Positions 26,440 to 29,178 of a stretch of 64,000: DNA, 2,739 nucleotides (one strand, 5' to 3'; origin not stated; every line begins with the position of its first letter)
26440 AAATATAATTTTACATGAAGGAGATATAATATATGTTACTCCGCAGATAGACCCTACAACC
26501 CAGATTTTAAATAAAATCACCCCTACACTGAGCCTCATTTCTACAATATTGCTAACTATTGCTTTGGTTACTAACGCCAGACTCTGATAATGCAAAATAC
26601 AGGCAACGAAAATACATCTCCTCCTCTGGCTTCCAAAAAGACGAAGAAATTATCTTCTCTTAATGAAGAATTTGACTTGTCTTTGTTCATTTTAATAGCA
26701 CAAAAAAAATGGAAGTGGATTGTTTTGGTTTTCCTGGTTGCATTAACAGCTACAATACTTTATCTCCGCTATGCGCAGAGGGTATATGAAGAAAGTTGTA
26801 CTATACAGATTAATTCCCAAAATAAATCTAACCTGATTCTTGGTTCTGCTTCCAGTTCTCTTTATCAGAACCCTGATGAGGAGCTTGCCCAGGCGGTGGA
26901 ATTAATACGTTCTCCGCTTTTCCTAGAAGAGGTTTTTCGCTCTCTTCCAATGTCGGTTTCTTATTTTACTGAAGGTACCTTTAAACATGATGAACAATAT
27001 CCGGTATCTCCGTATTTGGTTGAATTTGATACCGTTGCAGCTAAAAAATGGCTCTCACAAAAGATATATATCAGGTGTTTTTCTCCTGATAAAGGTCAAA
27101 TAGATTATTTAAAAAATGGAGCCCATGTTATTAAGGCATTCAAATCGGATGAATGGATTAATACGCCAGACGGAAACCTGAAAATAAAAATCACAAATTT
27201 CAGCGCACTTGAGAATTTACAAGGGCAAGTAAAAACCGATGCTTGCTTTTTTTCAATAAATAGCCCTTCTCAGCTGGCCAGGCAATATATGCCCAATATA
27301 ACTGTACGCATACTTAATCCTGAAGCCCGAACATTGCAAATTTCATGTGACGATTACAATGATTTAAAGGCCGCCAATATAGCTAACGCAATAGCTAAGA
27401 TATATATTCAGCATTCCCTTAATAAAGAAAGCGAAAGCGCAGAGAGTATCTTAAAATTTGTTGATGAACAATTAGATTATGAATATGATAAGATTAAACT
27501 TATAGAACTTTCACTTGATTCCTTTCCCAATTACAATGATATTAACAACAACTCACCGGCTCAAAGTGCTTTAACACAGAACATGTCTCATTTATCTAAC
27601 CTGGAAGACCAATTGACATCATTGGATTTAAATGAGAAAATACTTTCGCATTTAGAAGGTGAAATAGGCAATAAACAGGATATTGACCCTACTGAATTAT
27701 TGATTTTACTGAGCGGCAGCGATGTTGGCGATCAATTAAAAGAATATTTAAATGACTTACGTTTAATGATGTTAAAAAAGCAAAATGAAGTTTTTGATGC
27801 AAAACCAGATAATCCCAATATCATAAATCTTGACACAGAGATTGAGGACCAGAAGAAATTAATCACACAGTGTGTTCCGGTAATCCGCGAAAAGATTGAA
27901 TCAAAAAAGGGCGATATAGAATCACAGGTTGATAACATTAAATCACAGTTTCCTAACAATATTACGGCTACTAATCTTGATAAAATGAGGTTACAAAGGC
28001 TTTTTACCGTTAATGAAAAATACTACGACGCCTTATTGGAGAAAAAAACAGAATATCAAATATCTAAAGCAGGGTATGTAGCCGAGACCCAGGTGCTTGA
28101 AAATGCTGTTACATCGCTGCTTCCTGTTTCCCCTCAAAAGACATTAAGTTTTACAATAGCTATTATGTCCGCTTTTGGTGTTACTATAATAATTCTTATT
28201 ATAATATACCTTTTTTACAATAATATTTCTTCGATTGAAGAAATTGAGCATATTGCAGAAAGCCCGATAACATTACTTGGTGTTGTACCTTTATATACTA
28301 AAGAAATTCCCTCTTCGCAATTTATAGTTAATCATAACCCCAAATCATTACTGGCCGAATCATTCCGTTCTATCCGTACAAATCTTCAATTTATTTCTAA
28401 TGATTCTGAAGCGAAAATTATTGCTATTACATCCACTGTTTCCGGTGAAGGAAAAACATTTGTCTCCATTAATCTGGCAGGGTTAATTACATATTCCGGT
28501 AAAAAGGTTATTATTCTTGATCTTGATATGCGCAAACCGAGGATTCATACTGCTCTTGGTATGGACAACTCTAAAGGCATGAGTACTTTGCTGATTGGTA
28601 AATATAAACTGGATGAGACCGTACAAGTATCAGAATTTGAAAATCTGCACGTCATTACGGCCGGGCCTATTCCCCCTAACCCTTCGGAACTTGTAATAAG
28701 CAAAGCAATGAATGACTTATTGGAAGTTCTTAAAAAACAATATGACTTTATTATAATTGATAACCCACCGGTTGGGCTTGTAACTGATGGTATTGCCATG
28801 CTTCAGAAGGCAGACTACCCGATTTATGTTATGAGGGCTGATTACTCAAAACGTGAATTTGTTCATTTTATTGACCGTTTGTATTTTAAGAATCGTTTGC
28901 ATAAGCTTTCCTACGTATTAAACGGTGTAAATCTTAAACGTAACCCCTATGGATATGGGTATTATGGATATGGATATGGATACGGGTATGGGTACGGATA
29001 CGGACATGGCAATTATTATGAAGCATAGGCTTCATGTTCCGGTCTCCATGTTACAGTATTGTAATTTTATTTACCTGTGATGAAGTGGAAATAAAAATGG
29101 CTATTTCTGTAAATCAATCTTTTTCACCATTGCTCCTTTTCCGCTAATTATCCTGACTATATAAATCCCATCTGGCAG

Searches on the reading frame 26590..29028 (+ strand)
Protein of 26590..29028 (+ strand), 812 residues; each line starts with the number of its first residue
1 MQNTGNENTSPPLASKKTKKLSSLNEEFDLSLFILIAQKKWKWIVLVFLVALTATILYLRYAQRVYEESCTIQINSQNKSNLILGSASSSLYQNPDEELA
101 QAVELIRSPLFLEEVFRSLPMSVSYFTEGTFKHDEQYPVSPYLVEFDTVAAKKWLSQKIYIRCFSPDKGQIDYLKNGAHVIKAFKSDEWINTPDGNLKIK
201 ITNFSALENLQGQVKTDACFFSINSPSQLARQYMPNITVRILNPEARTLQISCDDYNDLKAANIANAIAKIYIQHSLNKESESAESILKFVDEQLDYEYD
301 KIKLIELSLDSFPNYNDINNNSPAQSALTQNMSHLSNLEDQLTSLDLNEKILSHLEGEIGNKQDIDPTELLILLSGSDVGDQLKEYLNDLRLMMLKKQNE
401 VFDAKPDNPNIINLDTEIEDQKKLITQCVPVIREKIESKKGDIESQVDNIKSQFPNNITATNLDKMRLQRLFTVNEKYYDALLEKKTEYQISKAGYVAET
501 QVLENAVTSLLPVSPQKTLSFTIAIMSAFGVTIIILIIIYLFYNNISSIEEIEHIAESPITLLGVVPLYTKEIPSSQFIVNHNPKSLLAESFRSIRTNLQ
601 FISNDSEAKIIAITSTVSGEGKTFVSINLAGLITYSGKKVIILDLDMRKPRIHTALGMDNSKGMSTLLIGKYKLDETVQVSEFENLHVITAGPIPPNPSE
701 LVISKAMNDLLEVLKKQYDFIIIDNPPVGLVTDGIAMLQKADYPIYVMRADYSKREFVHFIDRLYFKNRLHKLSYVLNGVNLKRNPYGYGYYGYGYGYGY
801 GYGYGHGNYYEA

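Call 60: search_protein_families(library=pfam, proteins=[window:26590-29028:+], max_evalue=0.00001)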
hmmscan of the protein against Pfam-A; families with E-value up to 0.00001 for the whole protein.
window:26590-29028:+ (812 aa): 5 families
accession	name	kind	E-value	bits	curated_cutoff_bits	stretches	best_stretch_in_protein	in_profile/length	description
PF13614.12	AAA_31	-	1e-14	55.3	27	1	609-751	2-150/177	AAA domain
PF13807.11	GNVR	-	1.8e-09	37.8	27.7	1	463-537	4-78/82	G-rich domain on putative tyrosine kinase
PF10609.15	ParA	-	7.4e-09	35.8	27.1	1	609-727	4-121/246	NUBPL iron-transfer P-loop NTPase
PF02706.20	Wzz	-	1.6e-08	35.2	25.5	1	26-119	1-91/91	Chain length determinant protein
PF01656.29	CbiA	-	4.6e-08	33.5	25.4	1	611-655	1-44/125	CobQ/CobB/MinD/ParA nucleotide binding domain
